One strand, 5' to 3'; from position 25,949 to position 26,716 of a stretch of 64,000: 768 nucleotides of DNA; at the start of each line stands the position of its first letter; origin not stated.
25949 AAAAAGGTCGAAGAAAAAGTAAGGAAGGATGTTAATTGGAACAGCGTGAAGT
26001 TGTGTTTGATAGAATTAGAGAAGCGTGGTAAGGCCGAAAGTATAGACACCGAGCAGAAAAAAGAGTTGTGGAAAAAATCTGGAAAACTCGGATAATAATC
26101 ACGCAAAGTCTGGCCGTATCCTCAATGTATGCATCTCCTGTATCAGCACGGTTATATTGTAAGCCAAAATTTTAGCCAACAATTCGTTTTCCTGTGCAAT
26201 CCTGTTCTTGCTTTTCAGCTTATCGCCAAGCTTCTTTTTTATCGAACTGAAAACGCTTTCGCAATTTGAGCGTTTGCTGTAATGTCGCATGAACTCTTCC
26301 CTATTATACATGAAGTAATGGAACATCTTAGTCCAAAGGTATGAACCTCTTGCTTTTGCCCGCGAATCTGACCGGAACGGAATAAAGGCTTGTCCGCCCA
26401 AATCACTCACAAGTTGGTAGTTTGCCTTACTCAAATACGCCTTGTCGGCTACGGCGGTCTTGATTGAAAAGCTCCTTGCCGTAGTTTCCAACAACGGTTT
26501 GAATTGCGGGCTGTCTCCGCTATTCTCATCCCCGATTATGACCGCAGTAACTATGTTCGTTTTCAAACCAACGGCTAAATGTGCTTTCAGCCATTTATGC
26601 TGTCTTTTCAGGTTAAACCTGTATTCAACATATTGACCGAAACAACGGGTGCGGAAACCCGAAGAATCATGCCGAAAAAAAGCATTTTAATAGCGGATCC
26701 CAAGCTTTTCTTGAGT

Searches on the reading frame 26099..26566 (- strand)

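Call 28: search_protein_families(library=pfam, proteins=[window:26099-26566:-], max_evalue=0.01)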
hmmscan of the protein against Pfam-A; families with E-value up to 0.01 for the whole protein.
window:26099-26566:- (155 aa): 1 family
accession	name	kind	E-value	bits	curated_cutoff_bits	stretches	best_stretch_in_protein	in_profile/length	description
PF01609.27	DDE_Tnp_1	-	1.3e-18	67.9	23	1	3-138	46-200/200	Transposase DDE domain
